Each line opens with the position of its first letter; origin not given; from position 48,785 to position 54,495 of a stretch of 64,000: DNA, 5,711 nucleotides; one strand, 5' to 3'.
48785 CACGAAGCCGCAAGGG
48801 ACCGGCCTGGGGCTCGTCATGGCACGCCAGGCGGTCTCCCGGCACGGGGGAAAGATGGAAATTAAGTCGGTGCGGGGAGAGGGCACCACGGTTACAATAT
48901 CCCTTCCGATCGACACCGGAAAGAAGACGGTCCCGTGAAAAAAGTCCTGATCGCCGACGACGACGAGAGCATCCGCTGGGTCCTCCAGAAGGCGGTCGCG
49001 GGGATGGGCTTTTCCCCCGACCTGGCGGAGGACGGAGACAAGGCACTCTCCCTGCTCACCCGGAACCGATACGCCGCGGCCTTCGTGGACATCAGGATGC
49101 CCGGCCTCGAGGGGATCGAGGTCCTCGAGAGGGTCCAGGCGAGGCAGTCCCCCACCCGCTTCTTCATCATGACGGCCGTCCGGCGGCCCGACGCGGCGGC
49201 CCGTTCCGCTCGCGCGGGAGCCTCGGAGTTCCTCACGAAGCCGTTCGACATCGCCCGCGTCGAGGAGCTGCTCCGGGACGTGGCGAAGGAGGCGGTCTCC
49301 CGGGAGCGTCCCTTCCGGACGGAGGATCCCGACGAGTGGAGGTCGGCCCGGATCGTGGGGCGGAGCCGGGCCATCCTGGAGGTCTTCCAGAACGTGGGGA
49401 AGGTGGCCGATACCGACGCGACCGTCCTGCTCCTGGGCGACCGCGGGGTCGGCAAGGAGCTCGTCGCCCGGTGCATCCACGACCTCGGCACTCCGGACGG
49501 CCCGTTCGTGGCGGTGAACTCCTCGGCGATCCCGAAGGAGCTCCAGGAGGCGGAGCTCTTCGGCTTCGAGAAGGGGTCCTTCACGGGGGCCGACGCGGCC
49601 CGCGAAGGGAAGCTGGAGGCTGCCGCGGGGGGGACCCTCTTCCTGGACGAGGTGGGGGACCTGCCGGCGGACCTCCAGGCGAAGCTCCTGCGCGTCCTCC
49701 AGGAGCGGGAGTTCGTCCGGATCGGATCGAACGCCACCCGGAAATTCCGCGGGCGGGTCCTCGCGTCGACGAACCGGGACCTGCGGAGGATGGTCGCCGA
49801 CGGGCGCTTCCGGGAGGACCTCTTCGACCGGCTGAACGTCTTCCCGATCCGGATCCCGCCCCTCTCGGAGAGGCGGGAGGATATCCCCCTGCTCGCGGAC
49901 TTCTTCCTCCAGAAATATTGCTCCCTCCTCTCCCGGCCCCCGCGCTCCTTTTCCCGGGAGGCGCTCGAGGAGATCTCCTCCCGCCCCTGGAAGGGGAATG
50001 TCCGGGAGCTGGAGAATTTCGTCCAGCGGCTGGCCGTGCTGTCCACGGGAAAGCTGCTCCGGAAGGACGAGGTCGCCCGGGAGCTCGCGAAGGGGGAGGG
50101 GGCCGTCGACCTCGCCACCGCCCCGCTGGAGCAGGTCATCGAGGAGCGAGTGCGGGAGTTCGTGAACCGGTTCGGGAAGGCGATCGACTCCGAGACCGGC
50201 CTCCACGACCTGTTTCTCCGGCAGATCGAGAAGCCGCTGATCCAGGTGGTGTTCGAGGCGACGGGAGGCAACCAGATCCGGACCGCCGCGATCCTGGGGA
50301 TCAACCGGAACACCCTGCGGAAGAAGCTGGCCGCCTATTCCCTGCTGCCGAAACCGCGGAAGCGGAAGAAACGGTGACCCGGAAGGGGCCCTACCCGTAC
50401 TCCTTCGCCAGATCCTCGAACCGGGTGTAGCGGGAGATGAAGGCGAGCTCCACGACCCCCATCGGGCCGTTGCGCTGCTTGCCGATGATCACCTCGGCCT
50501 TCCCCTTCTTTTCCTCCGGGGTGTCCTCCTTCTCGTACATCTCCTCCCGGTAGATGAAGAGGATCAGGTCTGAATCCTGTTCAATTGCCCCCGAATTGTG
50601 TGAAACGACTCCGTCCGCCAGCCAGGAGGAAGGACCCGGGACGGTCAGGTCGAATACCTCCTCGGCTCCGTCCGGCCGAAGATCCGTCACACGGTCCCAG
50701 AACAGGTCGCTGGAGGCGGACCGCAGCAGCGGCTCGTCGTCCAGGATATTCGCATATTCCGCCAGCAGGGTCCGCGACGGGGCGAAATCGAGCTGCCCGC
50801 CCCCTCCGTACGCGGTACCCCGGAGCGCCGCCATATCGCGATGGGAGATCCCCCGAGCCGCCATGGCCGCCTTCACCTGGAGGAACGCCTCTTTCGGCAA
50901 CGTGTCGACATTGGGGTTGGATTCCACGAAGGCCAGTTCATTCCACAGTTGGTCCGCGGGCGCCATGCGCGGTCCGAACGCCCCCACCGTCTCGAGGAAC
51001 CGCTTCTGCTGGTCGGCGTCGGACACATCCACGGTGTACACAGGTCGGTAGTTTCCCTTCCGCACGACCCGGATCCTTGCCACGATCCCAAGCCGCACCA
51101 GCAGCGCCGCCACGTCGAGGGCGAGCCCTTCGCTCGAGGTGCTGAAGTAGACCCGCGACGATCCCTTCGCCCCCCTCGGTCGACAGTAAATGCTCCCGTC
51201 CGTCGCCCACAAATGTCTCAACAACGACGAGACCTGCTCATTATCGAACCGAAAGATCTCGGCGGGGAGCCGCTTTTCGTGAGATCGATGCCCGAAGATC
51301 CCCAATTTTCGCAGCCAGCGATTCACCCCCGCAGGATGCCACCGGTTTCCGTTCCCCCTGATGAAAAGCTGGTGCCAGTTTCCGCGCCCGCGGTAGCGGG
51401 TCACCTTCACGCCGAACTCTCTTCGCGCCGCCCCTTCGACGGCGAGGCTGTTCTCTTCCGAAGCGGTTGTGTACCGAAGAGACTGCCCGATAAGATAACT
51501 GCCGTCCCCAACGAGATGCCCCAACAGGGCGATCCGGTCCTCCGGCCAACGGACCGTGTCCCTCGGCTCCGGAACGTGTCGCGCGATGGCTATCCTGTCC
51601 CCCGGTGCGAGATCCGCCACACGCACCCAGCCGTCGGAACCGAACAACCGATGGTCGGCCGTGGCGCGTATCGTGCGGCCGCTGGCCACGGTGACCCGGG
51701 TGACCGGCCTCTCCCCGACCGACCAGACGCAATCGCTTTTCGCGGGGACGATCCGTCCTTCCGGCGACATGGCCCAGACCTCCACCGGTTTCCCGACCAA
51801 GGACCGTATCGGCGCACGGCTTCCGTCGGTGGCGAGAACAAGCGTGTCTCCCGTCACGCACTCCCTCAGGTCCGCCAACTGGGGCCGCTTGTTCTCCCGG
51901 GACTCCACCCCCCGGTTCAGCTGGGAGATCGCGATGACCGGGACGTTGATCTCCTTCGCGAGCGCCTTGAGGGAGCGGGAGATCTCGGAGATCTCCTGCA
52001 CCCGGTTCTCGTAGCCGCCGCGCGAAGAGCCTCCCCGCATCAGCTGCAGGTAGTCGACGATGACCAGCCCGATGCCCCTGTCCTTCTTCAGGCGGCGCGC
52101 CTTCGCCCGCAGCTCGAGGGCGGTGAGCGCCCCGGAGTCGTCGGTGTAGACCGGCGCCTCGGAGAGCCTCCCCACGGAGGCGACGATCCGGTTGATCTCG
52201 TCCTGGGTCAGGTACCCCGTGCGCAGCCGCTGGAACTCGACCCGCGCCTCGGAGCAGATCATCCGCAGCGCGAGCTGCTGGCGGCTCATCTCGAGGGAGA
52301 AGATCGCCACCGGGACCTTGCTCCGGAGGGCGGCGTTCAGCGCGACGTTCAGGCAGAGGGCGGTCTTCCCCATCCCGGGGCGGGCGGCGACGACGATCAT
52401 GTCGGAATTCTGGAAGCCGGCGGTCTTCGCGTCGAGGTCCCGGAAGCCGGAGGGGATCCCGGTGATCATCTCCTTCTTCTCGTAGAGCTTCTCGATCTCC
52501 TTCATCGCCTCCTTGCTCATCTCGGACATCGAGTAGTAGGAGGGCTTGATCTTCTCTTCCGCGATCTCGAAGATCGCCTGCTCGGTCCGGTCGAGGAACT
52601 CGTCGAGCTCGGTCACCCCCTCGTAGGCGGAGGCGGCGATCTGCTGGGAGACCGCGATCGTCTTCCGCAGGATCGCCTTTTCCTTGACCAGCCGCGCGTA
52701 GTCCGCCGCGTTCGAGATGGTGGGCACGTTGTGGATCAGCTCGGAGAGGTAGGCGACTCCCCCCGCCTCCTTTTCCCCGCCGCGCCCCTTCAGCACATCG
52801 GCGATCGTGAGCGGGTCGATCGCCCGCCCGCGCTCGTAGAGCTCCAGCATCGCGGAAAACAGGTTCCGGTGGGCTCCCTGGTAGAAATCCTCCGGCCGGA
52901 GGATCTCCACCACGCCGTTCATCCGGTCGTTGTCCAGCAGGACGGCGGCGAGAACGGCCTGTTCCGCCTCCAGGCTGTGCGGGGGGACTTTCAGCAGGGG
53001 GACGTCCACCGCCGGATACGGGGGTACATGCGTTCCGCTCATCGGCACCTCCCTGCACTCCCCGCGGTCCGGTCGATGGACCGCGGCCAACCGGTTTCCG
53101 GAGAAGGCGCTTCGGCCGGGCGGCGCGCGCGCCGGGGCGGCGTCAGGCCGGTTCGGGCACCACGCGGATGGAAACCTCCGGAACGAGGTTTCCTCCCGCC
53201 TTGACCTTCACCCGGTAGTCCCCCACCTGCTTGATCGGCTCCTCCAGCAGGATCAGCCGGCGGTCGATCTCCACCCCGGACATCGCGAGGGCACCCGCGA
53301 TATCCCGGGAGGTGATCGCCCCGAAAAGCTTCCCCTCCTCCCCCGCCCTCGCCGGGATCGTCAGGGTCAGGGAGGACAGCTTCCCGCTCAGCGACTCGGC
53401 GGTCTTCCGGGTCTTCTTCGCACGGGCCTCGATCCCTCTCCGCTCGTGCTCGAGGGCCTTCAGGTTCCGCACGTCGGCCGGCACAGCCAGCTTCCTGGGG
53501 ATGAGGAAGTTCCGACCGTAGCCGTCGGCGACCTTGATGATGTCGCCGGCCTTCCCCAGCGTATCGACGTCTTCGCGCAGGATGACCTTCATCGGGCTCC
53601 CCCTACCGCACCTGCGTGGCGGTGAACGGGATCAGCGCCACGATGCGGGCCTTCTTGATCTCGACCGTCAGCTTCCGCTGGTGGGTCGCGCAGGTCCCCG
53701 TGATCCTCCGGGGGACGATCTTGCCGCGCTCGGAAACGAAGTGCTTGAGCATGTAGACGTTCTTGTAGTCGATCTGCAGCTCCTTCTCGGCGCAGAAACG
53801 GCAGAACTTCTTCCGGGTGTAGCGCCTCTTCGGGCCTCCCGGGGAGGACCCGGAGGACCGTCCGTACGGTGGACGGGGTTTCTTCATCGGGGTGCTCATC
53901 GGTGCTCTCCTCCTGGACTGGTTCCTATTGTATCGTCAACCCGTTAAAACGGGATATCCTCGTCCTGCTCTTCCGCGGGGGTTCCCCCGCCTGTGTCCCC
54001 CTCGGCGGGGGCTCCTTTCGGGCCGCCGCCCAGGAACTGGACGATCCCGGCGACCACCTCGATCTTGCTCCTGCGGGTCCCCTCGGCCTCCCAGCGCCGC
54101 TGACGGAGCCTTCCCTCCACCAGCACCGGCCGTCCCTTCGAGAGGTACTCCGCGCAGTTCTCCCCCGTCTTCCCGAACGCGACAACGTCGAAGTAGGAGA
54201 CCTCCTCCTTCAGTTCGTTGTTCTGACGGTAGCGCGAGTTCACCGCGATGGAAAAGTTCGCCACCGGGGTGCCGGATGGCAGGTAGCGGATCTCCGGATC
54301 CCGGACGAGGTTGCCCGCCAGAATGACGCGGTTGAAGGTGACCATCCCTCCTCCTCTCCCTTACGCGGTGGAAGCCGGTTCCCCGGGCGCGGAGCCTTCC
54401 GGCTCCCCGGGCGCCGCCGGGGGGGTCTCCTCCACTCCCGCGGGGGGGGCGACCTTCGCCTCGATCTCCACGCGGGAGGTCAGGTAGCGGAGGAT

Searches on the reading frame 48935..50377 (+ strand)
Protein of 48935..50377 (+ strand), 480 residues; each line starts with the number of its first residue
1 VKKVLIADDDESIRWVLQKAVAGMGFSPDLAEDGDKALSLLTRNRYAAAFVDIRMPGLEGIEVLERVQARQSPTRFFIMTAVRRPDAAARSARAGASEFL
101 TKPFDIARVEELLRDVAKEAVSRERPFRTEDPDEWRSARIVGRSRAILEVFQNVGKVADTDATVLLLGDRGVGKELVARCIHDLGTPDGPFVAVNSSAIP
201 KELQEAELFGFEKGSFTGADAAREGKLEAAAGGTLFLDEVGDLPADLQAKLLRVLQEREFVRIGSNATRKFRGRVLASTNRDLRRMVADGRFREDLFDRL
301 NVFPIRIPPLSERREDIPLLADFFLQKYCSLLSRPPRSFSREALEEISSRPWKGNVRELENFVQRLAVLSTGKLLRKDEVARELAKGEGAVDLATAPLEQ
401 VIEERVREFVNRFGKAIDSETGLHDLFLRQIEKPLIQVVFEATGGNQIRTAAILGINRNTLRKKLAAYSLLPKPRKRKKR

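Call 22: search_protein_families(library=pfam, proteins=[window:48935-50377:+], max_evalue=0.01)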
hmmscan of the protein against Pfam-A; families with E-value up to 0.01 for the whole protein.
window:48935-50377:+ (480 aa): 8 families
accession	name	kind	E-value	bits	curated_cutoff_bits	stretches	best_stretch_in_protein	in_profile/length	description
PF00158.32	Sigma54_activat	-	1.1e-61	207.8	20.2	1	140-305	1-167/168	Sigma-54 interaction domain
PF00072.30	Response_reg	-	2.2e-21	76.5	30.2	1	4-113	1-110/111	Response regulator receiver domain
PF25601.1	AAA_lid_14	-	8e-21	74.1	27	1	312-388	2-78/87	AAA+ ATPase lid domain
PF14532.12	Sigma54_activ_2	-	2.3e-20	73.7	25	1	141-310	1-138/138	Sigma-54 interaction domain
PF02954.25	HTH_8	-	5.3e-14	52.1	22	1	427-468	1-42/42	Bacterial regulatory protein, Fis family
PF07728.20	AAA_5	-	1.1e-06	29.1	22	1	164-280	2-122/139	AAA domain (dynein-related subfamily)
PF01078.27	Mg_chelatase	-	0.0031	17.4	20.3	0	218-263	93-137/207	Magnesium chelatase, subunit ChlI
PF13556.12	HTH_30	-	0.005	17.1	27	0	442-466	10-34/59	PucR C-terminal helix-turn-helix domain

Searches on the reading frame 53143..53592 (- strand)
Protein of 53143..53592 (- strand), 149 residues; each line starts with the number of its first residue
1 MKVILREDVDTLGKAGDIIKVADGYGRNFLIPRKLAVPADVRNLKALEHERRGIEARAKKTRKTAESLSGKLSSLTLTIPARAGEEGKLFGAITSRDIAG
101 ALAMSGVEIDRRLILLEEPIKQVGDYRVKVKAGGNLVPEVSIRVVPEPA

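Call 21: search_protein_families(library=pfam, proteins=[window:53143-53592:-], max_evalue=0.01)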
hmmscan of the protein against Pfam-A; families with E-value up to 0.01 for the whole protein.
window:53143-53592:- (149 aa): 2 families
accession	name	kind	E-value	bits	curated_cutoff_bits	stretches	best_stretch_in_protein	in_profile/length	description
PF01281.25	Ribosomal_L9_N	-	9.9e-23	79.9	20.7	1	1-47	1-47/47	Ribosomal protein L9, N-terminal domain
PF03948.19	Ribosomal_L9_C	-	1.2e-22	80.6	23.2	1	64-145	2-85/86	Ribosomal protein L9, C-terminal domain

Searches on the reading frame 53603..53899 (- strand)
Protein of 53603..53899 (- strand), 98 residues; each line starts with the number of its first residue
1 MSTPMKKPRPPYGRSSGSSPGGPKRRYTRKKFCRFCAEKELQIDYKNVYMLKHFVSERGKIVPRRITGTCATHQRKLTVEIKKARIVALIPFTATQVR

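Call 21: search_protein_families(library=pfam, proteins=[window:53603-53899:-], max_evalue=0.01)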
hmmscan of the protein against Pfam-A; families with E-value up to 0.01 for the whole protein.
window:53603-53899:- (98 aa): 1 family
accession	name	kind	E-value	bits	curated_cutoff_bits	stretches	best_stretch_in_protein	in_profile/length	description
PF01084.26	Ribosomal_S18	-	7.9e-26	90.4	21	1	40-90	2-52/52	Ribosomal protein S18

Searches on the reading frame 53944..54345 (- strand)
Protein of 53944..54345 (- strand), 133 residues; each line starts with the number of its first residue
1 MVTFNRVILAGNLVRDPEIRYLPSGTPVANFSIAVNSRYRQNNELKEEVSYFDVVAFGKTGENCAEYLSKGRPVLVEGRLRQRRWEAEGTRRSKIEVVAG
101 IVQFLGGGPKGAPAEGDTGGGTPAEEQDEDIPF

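Call 21: search_protein_families(library=pfam, proteins=[window:53944-54345:-], max_evalue=0.01)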
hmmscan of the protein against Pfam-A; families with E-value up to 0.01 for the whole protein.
window:53944-54345:- (133 aa): 2 families
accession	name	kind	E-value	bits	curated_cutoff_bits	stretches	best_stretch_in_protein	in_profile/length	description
PF00436.31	SSB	-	6.7e-34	116.5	26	1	4-105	1-104/104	Single-strand binding protein family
PF22657.2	SSB_1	-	4.4e-07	30.4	27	1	5-84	1-79/91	Another single-strand binding protein family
